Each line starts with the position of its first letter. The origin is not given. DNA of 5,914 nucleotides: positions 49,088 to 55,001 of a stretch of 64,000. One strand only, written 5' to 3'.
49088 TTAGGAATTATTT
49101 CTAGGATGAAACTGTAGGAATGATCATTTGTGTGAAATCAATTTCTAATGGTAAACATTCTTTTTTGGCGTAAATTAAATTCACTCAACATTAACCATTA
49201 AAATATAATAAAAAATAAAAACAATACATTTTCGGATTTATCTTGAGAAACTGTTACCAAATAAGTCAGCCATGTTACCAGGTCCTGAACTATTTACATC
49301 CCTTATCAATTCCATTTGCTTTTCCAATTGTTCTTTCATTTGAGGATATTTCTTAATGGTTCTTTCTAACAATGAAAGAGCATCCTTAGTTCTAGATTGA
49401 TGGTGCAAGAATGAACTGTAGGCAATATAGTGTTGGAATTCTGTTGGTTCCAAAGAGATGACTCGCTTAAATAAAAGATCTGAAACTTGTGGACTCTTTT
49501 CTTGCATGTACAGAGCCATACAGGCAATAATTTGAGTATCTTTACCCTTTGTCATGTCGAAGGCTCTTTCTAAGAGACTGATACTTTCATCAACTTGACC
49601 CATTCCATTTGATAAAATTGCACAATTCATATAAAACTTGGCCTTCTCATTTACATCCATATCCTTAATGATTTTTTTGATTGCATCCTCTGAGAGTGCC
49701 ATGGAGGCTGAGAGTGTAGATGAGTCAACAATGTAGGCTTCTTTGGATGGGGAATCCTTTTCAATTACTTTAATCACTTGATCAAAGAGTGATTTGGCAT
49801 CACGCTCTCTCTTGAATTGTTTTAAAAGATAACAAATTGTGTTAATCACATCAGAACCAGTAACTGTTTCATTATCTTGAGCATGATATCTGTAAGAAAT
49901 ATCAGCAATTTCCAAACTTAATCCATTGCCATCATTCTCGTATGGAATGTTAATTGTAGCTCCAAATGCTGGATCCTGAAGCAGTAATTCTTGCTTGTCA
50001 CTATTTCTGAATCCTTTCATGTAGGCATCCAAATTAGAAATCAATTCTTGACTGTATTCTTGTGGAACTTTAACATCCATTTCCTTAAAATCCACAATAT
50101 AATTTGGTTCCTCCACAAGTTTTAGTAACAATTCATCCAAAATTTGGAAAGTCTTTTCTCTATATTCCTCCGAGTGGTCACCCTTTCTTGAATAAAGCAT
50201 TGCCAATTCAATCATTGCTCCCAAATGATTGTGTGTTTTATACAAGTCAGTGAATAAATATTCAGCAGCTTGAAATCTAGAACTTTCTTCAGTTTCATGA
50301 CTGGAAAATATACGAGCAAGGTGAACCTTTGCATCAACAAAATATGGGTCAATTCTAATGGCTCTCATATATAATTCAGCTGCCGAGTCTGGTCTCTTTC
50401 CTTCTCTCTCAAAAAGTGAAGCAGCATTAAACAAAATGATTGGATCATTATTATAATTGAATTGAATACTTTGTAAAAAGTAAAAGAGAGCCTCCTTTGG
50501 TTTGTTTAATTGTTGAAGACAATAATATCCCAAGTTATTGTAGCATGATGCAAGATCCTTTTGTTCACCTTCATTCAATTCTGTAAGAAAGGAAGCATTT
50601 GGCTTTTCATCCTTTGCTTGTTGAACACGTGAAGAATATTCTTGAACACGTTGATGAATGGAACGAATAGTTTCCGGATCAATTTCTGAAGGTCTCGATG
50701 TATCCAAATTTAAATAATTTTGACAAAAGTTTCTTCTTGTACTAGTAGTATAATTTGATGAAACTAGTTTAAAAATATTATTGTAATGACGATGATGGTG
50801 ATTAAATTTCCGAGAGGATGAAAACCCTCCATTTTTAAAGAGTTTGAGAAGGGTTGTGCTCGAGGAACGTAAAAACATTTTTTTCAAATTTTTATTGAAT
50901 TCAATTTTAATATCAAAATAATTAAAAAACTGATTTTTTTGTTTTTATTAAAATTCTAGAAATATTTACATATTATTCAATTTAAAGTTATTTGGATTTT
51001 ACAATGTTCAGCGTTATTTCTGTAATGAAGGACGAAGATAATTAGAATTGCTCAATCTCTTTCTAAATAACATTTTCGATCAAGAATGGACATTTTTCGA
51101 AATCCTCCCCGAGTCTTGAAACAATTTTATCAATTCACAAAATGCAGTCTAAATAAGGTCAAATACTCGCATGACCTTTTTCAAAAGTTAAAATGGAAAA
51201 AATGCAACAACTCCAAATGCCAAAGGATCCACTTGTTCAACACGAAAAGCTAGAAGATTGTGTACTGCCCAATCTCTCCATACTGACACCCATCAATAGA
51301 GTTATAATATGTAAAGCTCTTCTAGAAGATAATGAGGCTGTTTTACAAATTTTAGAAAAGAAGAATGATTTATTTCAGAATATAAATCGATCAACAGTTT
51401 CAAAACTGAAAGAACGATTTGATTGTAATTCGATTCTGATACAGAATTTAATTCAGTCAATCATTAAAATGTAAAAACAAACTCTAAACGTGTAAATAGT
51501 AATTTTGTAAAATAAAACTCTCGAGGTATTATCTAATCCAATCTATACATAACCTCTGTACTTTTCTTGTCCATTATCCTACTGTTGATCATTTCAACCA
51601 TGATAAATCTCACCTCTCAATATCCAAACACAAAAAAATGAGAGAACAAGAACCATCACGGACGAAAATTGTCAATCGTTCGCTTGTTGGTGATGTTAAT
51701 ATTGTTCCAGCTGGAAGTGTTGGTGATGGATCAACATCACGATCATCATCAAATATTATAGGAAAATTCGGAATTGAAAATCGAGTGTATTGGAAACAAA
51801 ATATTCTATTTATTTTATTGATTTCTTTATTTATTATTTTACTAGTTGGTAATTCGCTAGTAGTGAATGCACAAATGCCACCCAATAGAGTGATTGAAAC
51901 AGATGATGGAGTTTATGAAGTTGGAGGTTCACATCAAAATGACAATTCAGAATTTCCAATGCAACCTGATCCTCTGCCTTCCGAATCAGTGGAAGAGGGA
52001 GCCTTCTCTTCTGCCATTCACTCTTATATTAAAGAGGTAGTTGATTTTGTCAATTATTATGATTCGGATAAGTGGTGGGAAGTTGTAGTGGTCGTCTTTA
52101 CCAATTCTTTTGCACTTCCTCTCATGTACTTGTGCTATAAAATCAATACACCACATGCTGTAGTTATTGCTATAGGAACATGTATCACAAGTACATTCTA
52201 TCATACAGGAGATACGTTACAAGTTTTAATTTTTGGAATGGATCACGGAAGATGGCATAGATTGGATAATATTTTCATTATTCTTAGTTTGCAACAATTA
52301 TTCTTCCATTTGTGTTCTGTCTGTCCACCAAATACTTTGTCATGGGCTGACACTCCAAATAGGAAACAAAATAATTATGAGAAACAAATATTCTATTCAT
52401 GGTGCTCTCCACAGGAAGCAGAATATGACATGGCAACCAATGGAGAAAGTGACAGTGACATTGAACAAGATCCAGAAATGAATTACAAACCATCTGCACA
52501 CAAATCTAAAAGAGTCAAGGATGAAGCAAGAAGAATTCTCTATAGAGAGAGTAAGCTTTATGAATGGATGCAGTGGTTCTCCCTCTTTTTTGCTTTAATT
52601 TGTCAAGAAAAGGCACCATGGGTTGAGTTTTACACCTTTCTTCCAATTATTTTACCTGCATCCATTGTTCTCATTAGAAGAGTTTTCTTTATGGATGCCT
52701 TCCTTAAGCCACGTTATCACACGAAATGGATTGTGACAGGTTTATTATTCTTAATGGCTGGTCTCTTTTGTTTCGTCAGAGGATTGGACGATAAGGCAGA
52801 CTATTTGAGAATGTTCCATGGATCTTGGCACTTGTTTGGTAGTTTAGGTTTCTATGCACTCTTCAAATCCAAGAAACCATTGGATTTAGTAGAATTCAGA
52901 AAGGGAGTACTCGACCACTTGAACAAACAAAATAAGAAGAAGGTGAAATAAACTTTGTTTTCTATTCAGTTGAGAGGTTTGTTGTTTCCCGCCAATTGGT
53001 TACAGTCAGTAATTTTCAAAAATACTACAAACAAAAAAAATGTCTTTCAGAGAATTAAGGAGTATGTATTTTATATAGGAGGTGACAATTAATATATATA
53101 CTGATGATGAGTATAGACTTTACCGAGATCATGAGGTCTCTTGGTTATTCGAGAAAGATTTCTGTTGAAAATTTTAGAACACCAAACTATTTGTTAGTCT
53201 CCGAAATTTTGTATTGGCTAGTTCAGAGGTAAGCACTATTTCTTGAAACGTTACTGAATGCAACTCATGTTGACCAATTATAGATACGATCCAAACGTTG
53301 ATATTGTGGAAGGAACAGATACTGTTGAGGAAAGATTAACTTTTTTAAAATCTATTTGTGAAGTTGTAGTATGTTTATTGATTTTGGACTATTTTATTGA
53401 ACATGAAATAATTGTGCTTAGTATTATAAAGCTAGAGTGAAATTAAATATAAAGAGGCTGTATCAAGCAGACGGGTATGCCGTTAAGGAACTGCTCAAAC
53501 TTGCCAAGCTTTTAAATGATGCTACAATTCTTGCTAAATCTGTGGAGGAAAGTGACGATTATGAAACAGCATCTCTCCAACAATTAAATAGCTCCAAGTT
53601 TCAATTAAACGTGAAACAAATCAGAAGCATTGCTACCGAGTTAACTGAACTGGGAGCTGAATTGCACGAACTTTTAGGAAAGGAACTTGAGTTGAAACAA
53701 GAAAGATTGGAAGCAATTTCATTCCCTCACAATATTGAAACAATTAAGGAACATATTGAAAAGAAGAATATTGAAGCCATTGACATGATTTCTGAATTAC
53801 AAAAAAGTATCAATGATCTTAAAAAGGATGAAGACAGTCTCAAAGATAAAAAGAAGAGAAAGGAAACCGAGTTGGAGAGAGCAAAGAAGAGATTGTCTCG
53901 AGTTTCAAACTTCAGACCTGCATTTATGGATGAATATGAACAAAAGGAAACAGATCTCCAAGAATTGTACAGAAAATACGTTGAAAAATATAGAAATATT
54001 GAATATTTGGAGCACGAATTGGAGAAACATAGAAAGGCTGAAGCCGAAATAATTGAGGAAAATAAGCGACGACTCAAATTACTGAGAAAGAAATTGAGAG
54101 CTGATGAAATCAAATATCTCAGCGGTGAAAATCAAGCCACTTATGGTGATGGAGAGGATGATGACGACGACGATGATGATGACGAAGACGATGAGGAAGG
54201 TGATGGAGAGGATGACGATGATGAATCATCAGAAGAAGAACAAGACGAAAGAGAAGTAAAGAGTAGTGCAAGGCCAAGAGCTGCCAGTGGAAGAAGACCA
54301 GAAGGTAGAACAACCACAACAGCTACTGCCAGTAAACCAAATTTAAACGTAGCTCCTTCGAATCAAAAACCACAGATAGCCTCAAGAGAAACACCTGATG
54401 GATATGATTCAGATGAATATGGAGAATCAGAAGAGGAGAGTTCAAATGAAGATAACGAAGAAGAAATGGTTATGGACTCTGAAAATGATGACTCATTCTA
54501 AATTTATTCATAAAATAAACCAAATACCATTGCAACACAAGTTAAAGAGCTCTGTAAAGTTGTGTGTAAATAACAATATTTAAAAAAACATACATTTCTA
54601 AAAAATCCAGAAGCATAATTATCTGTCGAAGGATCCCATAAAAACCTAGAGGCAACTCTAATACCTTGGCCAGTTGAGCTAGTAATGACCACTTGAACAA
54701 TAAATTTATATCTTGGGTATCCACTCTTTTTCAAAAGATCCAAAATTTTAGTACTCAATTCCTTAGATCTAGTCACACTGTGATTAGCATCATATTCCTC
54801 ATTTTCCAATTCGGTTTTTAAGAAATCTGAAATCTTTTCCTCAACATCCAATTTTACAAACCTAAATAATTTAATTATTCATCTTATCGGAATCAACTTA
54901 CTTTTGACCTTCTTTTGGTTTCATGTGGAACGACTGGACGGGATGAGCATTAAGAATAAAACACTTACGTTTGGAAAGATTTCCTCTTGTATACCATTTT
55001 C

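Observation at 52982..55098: Shared about 22-nt GC-rich element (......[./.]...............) upstream of two flagellar genes, with related TTCCCGC cores at IFT20 and Bub3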

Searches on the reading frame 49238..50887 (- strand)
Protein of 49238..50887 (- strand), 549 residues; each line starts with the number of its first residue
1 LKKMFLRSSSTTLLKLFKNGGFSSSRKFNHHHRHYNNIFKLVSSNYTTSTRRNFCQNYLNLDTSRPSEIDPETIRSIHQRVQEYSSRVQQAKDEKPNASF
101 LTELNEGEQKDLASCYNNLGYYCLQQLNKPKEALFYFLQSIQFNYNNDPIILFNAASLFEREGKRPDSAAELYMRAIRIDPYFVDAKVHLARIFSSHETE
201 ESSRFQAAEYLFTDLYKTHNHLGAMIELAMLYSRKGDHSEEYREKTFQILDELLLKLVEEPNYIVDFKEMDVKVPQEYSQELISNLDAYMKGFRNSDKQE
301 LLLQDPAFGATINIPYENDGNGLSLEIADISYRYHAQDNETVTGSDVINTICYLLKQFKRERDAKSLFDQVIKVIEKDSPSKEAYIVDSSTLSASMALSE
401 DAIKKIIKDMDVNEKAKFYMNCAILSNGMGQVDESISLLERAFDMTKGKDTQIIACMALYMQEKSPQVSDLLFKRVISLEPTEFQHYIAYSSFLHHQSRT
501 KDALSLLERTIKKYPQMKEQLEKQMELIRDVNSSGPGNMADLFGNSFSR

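Call 15: search_protein_families(library=pfam, proteins=[window:49238-50887:-], max_evalue=0.001)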
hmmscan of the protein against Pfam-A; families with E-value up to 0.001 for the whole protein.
window:49238-50887:- (549 aa): 11 families
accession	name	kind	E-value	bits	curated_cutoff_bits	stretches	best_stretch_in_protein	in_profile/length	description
PF13424.12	TPR_12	-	9.5e-10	39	30.1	0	104-142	36-73/77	Tetratricopeptide repeat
PF13431.12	TPR_17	-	7.7e-08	32.5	24.4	0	472-504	1-33/34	Tetratricopeptide repeat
PF14559.12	TPR_19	-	1.5e-07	32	25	0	164-193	5-34/68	Tetratricopeptide repeat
PF13428.12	TPR_14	-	1.9e-07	31.5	23.5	0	155-193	7-44/44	Tetratricopeptide repeat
PF13374.12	TPR_10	-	2.1e-06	28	27.5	0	112-142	1-30/42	Tetratricopeptide repeat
PF00515.34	TPR_1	-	2.6e-06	27.5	27.8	0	115-144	3-31/34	Tetratricopeptide repeat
PF07719.23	TPR_2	-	4.1e-06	27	27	0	123-147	10-34/34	Tetratricopeptide repeat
PF13181.12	TPR_8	-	5.2e-06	26.6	25.7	0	113-146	1-33/34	Tetratricopeptide repeat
PF13174.12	TPR_6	-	5.2e-05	24.1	26.3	0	494-516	11-32/33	Tetratricopeptide repeat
PF25058.1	ARM_TT21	-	0.00032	21.1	27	0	412-520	3-93/155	Tetratricopeptide repeat protein 21 ARM repeat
PF13176.12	TPR_7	-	0.0008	19.8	27.9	0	429-448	12-31/36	Tetratricopeptide repeat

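Call 33: search_solved_structures(query=window:49238-50878:-, max_evalue=0.00001)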
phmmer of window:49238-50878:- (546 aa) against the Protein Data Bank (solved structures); distinct sequences matched with E-value up to 0.00001: 5.
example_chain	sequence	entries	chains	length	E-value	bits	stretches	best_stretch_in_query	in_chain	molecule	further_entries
7yea_A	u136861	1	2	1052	7.1e-10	41.5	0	109-208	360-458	UDP-N-acetylglucosamine--peptide N-acetylglucosaminyltransferase 110 kDa subunit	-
7yeh_B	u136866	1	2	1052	7.7e-10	41.4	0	109-208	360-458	UDP-N-acetylglucosamine--peptide N-acetylglucosaminyltransferase 110 kDa subunit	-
7ntf_A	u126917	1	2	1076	7.9e-10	41.3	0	109-193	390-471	Isoform 1 of UDP-N-acetylglucosamine--peptide N-acetylglucosaminyltransferase 110 kDa subu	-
6eou_A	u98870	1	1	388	1.9e-09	40.1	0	113-240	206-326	UDP-N-acetylglucosamine--peptide N-acetylglucosaminyltransferase 110 kDa subunit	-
1w3b_A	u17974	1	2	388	8.7e-09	37.9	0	128-240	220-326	UDP-N-ACETYLGLUCOSAMINE--PEPTIDE N-ACETYLGLUCOSAMINYLTRANSFERASE 110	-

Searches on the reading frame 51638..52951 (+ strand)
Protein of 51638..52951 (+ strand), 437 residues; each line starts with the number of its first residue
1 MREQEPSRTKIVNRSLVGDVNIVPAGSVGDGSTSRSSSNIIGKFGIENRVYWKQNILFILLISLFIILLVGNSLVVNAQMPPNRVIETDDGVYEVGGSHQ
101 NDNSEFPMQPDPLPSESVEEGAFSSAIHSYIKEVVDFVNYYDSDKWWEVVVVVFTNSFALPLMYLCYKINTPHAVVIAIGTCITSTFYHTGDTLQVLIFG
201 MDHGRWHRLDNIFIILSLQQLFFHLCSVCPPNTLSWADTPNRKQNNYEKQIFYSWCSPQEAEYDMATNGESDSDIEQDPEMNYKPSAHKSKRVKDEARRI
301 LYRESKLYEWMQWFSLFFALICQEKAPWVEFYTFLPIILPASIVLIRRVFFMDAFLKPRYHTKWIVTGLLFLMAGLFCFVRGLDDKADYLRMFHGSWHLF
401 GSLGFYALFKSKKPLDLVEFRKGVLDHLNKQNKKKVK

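Call 15: search_protein_families(library=pfam, proteins=[window:51638-52951:+], max_evalue=0.001)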
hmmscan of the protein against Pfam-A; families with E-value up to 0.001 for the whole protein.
window:51638-52951:+ (437 aa): 1 family
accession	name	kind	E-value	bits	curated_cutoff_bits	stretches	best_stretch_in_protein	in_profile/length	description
PF12036.14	DUF3522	-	5.5e-34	118.4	29.3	2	306-399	94-188/188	Protein of unknown function (DUF3522)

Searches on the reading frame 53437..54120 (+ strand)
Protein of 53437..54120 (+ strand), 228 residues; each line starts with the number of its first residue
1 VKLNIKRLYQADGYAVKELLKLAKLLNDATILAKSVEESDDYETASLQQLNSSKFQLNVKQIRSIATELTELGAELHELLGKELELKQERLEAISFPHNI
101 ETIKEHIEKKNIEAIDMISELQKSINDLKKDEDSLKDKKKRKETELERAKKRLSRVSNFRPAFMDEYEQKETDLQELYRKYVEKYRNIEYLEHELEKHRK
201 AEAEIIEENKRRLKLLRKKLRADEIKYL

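Call 34: find_homologous_proteins(query=window:53437-54120:+, max_evalue=1e-10)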
Query window:53437-54120:+ (228 aa): 204 proteins with E <= 1e-10 among 1646 candidates; the best 120 are listed.
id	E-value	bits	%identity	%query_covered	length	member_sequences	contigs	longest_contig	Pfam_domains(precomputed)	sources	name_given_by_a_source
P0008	1.4e-129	448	100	100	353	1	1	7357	PF10234.15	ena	-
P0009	4.1e-129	446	100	100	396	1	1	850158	PF10234.15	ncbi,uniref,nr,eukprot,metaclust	ncbi:hypothetical protein NAEGRDRAFT_62998 [Naegleria gruberi]|uniref:Clusterin-associated protein 1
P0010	1.7e-110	386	85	99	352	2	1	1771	PF10234.15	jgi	-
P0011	2.8e-88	313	83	92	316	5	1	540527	PF10234.15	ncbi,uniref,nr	ncbi:hypothetical protein FDP41_008404 [Naegleria fowleri]|uniref:Clusterin-associated protein 1 n=1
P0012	1.6e-41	161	44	100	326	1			PF10234.15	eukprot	eukprot:CAMPEP_0206221106 /NCGR_PEP_ID=MMETSP0047_2-20121206/5232_1 /ASSEMBLY_ACC=CAM_ASM_000192 /TA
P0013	1.8e-40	157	41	100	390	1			PF10234.15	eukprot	eukprot:tig00000789_g4133.t1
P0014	8.1e-40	155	43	98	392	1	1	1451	PF10234.15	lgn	-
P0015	8.7e-40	155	44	100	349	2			PF10234.15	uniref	uniref:Clusterin-associated protein 1 n=1 Tax=Guillardia theta TaxID=55529 RepID=A0A7S4JSD5_GUITH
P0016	1.5e-39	154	46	100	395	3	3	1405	PF10234.15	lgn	-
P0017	2.1e-38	150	40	100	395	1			PF10234.15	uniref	uniref:Clusterin-associated protein 1 n=1 Tax=Ciona savignyi TaxID=51511 RepID=H2YD01_CIOSA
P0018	4.1e-38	149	44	98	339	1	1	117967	PF10234.15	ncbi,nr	ncbi:CLUA1 protein, partial [Heliornis fulica]|nr:CLUA1 protein [Heliornis fulica]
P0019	6.7e-38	149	43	97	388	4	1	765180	PF10234.15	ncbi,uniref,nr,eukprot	ncbi:PREDICTED: clusterin-associated protein 1 homolog [Amphimedon queenslandica]|uniref:Clusterin-a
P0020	1.6e-37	148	41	100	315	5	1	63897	PF10234.15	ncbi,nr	ncbi:hypothetical protein TL16_g09944 [Triparma laevis f. inornata]|nr:hypothetical protein TL16_g09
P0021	1.8e-37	147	43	100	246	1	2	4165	PF10234.15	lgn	-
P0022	1.8e-37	147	42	100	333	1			PF10234.15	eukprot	eukprot:CAMPEP_0181312922 /NCGR_PEP_ID=MMETSP1101-20121128/13965_1 /TAXON_ID=46948 /ORGANISM="Rhodom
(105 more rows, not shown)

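Call 35: find_encoding_contigs(protein=P0011, flank=10000, max_places=6)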
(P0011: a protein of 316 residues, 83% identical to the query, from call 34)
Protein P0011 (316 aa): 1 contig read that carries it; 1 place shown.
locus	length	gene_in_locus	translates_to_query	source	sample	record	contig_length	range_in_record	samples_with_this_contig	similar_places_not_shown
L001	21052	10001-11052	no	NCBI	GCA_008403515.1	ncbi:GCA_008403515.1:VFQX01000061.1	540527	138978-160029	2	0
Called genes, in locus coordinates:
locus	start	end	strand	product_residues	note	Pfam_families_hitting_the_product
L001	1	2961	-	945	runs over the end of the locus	-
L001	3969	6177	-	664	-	PF00233:PDEase_I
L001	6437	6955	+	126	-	PF00498:FHA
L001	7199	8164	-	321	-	-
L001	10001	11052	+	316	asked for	PF10234:Cluap1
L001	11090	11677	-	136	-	PF03645:Tctex-1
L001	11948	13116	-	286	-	PF00149:Metallophos, PF12850:Metallophos_2 (faint)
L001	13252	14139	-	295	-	PF16690:MMACHC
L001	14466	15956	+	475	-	PF00515:TPR_1, PF07719:TPR_2 (weak), PF13181:TPR_8 (faint), PF25575:TPR_BSK1_C, PF00515:TPR_1, PF07719:TPR_2 (weak), PF08321:PPP5, PF00149:Metallophos, +3 more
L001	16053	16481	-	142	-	-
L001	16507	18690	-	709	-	-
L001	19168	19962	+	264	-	-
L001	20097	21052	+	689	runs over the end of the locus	PF01388:ARID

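Call 36: find_encoding_contigs(protein=P0010, flank=5000, max_places=4)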
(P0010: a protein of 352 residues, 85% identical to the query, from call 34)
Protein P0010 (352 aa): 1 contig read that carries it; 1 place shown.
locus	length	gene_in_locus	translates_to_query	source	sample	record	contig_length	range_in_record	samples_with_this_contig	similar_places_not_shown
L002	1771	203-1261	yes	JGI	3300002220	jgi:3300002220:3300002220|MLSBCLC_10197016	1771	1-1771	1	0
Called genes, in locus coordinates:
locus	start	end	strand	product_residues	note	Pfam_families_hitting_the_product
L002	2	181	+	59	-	?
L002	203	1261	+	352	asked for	PF10234:Cluap1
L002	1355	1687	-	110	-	PF03645:Tctex-1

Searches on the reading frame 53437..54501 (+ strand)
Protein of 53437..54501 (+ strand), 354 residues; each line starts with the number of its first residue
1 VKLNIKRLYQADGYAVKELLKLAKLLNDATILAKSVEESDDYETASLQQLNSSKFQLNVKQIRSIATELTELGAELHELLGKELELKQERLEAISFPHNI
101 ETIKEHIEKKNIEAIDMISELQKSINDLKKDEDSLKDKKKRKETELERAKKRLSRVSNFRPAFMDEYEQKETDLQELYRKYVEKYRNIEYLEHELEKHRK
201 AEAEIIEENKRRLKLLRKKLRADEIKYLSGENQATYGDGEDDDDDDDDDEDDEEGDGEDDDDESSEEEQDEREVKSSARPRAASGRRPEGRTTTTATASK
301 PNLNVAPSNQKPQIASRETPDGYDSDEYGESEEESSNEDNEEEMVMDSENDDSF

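Call 15: search_protein_families(library=pfam, proteins=[window:53437-54501:+], max_evalue=0.001)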
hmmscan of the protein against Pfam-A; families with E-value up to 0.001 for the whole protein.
window:53437-54501:+ (354 aa): 1 family
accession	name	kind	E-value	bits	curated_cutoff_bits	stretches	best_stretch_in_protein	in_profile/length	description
PF10234.14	Cluap1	-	2.8e-53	181.5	25.8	1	1-204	66-267/268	Clusterin-associated protein-1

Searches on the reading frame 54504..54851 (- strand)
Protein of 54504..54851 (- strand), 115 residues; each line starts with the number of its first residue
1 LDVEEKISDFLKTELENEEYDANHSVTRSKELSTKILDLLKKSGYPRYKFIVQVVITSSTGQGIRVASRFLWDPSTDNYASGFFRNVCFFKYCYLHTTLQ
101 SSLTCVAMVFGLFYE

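Call 44: search_protein_families(library=pfam, proteins=[window:54504-54851:-], max_evalue=0.01)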
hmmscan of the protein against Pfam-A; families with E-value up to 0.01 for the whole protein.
window:54504-54851:- (115 aa): 1 family
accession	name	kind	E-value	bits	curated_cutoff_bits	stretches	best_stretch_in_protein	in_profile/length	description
PF03645.18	Tctex-1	-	9.3e-25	87.2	22.8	1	3-93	2-87/95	Tctex-1 family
